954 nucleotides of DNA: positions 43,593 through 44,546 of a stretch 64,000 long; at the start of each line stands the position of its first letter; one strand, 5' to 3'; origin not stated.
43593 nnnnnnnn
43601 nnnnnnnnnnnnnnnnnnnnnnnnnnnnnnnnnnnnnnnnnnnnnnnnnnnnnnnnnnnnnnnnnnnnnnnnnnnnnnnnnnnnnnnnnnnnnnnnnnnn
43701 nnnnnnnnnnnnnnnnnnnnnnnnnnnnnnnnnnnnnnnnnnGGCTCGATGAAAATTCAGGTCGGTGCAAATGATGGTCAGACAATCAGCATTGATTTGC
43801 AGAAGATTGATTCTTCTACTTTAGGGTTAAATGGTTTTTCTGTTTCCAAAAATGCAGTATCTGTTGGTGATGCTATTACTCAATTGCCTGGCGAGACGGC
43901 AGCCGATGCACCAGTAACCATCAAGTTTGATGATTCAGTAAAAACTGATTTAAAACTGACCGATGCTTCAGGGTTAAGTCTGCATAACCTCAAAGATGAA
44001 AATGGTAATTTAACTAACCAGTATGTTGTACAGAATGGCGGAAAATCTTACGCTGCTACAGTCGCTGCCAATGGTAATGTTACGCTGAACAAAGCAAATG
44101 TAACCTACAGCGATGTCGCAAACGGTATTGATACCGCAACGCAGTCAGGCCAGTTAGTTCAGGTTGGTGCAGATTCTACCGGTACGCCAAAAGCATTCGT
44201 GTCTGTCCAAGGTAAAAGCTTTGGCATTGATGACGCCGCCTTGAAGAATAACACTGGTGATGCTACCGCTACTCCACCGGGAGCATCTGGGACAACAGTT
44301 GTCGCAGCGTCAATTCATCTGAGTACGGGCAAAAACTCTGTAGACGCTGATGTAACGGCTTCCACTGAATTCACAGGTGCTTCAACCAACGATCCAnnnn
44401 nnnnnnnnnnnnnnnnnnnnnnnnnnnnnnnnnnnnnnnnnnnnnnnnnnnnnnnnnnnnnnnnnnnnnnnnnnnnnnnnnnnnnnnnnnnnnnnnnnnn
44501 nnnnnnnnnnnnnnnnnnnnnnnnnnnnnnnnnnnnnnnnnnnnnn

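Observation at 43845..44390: Flagellin central domain differs from the K-12 allele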

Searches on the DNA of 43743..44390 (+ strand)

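Call 3: search_dna_similar(query=window:43845-44390:+, collection=ecoli_genomes, mode=near, max_rows=30)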
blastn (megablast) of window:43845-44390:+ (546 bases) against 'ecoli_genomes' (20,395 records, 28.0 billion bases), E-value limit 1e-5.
Records with a match: 30; places in all: 30; records where one place covers at least 80% of the query: 30.
Genomes with a match: 30 of 5426; with a place that covers at least 80% of the query: 30. Places per genome that has any: lowest 1, median 1, highest 1. On chromosomes: 30 places; on plasmids: 0.
Best place of each record, by identity: >=99% 27; 95-99% 2; 80-90% 1.
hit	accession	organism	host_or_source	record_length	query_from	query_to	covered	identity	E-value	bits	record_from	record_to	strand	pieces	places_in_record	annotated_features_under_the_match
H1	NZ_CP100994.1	Escherichia coli strain ET201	Hoplobatrachus rugulosus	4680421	1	546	100%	99.8%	0e+0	1003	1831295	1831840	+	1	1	FliC/FljB family flagellin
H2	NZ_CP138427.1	Escherichia coli strain 21EVA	Homo sapiens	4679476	1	546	100%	99.8%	0e+0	1003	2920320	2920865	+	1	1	FliC/FljB family flagellin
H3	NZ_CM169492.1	Escherichia coli strain EC09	Homo sapiens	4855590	1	546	100%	99.8%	0e+0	1003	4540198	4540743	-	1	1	FliC/FljB family flagellin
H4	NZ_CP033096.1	Escherichia coli strain CP53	pig feces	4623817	1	546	100%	99.6%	0e+0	998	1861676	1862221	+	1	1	FliC/FljB family flagellin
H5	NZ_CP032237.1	Escherichia coli strain ECCWS199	chicken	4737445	1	546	100%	99.6%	0e+0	998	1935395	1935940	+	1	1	FliC/FljB family flagellin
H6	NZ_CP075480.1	Escherichia coli strain NT1N31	pig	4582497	1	546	100%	99.6%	0e+0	998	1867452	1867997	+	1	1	FliC/FljB family flagellin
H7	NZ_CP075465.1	Escherichia coli strain NT1N34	pig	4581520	1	546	100%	99.6%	0e+0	998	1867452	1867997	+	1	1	FliC/FljB family flagellin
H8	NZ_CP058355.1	Escherichia coli strain AMSCJX03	Giant Panda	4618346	1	546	100%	99.6%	0e+0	998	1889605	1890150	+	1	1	FliC/FljB family flagellin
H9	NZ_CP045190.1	Escherichia coli strain NT1F31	pig manure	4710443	1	546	100%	99.6%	0e+0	998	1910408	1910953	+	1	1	FliC/FljB family flagellin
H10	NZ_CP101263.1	Escherichia coli strain EC21Z-063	Homo sapiens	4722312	1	546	100%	99.6%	0e+0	998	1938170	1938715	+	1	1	FliC/FljB family flagellin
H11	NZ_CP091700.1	Escherichia coli strain KFu019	river water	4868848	1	546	100%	99.6%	0e+0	998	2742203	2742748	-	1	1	FliC/FljB family flagellin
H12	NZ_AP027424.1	Escherichia coli strain B27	Musca domestica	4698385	1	546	100%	99.6%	0e+0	998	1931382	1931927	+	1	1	FliC/FljB family flagellin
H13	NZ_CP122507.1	Escherichia coli strain W444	pig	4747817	1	546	100%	99.6%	0e+0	998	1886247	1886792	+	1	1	FliC/FljB family flagellin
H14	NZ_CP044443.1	Escherichia coli strain HeN100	-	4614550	1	546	100%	99.6%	0e+0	998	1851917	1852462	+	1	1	FliC/FljB family flagellin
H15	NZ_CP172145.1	Escherichia coli strain GF66.2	chicken meat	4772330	1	546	100%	99.6%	0e+0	998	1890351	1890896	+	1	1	FliC/FljB family flagellin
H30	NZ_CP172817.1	Escherichia coli strain HS-01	Homo sapiens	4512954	3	546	100%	80.3%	7e-102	379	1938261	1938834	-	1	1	FliC/FljB family flagellin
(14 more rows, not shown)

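Call 6: get_annotated_region(hit=H1, flank=4000)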
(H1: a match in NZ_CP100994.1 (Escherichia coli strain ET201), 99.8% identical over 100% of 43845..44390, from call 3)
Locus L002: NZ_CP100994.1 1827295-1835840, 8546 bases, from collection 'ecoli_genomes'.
description: Escherichia coli strain ET201 chromosome, complete genome
organism: Escherichia coli strain ET201 (NCBI taxid 562)
replicon: chromosome; assembly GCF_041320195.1
host: Hoplobatrachus rugulosus; source: feces; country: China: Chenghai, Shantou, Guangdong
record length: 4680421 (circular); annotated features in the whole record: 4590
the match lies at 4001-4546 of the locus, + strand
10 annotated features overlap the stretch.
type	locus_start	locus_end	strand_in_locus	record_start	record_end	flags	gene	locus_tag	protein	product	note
CDS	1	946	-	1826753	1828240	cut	amyA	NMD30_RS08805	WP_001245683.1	alpha-amylase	-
CDS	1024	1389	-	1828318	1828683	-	fliT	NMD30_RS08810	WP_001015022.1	flagella biosynthesis regulatory protein FliT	-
CDS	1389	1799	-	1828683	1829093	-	fliS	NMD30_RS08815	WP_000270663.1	flagellar export chaperone FliS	-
CDS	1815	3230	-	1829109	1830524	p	fliD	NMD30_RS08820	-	flagellar filament capping protein FliD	internal stop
CDS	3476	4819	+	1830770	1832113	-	-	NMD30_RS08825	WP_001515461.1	FliC/FljB family flagellin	-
CDS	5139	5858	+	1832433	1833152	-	fliA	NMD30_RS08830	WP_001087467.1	RNA polymerase sigma factor FliA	-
CDS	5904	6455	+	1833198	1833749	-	fliZ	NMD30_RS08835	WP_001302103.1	flagella biosynthesis regulatory protein FliZ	-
CDS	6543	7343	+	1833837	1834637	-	tcyJ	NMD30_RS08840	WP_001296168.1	cystine ABC transporter substrate-binding protein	-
CDS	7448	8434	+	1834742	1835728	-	dcyD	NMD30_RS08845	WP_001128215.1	D-cysteine desulfhydrase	-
CDS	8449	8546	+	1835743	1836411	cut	tcyL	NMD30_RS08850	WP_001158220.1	cystine ABC transporter permease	-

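Call 35: search_dna_similar(query=window:43743-44375:+, collection=ecoli_genomes, mode=distant, max_rows=40, rows=spread)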
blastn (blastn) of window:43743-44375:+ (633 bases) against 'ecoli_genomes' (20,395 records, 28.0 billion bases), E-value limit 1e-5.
Records with a match: 2964; places in all: 2969; records where one place covers at least 80% of the query: 30.
Genomes with a match: 2964 of 5426; with a place that covers at least 80% of the query: 30. Places per genome that has any: lowest 1, median 1, highest 2. On chromosomes: 2968 places; on plasmids: 1.
Best place of each record, by identity: >=99% 29; 80-90% 1952; 60-80% 983.
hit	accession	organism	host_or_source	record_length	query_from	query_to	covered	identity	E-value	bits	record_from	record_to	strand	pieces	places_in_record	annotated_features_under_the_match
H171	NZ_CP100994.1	Escherichia coli strain ET201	Hoplobatrachus rugulosus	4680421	1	633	100%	99.8%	0e+0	1138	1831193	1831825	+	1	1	FliC/FljB family flagellin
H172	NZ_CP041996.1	Escherichia coli strain AR Bank #0349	Homo sapiens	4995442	1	110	17%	81.8%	2e-20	109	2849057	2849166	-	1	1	FliC/FljB family flagellin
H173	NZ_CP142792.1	Escherichia coli strain SX48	Sheep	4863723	1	110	17%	81.8%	2e-20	109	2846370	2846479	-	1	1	FliC/FljB family flagellin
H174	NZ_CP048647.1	Escherichia coli strain GW-AmxH19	wastewater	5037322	1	104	16%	84.6%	1e-22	116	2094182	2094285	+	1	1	FliC/FljB family flagellin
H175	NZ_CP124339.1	Escherichia coli strain AVS0713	wastewater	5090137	1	104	16%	84.6%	1e-22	116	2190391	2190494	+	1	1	FliC/FljB family flagellin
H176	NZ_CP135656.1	Escherichia coli strain TUM11356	missing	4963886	1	104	16%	84.6%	1e-22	116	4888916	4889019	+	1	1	FliC/FljB family flagellin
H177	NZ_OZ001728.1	Escherichia coli strain FFFEB2 MIAE 11482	sewage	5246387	1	104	16%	84.6%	1e-22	116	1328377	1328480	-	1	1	FliC/FljB family flagellin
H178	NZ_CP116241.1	Escherichia coli strain 7.1994/NIST0056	avian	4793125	1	96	15%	80.2%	6e-14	89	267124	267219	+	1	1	FliC/FljB family flagellin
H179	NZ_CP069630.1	Escherichia coli strain ESM2.2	not applicable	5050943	1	96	15%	79.2%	7e-13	84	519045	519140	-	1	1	FliC/FljB family flagellin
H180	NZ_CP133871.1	Escherichia coli strain ES5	Homo sapiens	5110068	1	96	15%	79.2%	7e-13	84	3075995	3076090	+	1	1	FliC/FljB family flagellin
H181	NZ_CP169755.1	Escherichia coli strain AH50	poultry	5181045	8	105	15%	77.6%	3e-11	79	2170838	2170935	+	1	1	FliC/FljB family flagellin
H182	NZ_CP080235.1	Escherichia coli O139:H1 strain W13-16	Sus scrofa scrofa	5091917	1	96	15%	78.1%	3e-11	80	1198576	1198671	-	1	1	FliC/FljB family flagellin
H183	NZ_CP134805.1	Escherichia coli strain E7-1N7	agricultural environment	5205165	1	96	15%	78.1%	3e-11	80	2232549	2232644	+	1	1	FliC/FljB family flagellin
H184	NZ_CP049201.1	Escherichia coli strain PapRG-04-4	Papio papio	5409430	1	95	15%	78.9%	3e-12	82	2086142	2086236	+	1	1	FliC/FljB family flagellin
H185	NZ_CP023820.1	Escherichia coli strain 7/2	Homo sapiens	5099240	1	96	15%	77.1%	4e-10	75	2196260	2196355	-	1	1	FliC/FljB family flagellin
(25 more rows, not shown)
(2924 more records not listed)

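Call 38: get_annotated_region(hit=H30, flank=4000)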
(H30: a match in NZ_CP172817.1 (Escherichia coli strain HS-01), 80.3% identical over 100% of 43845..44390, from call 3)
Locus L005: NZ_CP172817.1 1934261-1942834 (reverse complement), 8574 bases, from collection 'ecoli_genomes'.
description: Escherichia coli strain HS-01 chromosome, complete genome
organism: Escherichia coli strain HS-01 (NCBI taxid 562)
replicon: chromosome; assembly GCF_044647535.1
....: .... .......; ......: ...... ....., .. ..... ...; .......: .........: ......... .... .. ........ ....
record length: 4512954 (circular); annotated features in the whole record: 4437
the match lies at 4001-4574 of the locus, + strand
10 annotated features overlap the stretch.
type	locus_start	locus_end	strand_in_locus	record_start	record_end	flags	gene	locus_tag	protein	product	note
CDS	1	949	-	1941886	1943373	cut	amyA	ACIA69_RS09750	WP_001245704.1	alpha-amylase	-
CDS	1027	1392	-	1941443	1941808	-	fliT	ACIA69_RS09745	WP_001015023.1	flagella biosynthesis regulatory protein FliT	-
CDS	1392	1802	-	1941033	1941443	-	fliS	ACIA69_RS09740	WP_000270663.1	flagellar export chaperone FliS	-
CDS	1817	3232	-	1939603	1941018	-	fliD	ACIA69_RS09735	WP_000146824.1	flagellar filament capping protein FliD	-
CDS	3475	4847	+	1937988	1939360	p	-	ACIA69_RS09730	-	FliC/FljB family flagellin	frameshifted; internal stop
CDS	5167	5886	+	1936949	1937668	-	fliA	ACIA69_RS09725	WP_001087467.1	RNA polymerase sigma factor FliA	-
CDS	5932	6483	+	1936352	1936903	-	fliZ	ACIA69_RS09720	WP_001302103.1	flagella biosynthesis regulatory protein FliZ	-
CDS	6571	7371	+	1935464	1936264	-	tcyJ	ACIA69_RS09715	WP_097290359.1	cystine ABC transporter substrate-binding protein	-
CDS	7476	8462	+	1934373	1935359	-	dcyD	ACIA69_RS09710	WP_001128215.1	D-cysteine desulfhydrase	-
CDS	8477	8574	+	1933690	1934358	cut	tcyL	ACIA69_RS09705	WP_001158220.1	cystine ABC transporter permease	-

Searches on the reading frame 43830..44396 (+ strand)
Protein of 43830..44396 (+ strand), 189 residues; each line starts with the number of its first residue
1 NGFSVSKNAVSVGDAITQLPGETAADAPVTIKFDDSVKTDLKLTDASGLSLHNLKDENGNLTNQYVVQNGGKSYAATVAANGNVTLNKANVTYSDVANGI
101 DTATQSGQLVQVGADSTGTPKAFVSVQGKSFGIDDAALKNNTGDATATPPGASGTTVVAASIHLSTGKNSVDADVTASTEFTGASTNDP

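Call 37: find_homologous_proteins(query=window:43830-44396:+, max_evalue=0.001)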
Query seq(189 aa) (189 aa): 8 proteins with E <= 0.001 among 872 candidates.
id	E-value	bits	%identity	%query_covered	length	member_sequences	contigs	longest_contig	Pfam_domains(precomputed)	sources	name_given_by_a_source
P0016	2.4e-80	287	100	76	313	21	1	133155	PF00669.26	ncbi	ncbi:flagellin N-terminal helical domain-containing protein, partial [Escherichia coli]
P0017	1.7e-67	245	72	99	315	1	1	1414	PF00700.28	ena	-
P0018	7.5e-65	236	69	100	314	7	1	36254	PF00700.28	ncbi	-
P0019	2.6e-37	147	51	100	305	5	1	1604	PF00700.28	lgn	-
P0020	2.1e-28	118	97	35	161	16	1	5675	PF00700.28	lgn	-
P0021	9.4e-23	99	68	42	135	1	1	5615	-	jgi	jgi:biopolymer transport protein ExbD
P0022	1.5e-22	99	100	29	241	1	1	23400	PF00669.26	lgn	-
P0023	8.3e-22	96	74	37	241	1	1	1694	PF00669.26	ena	-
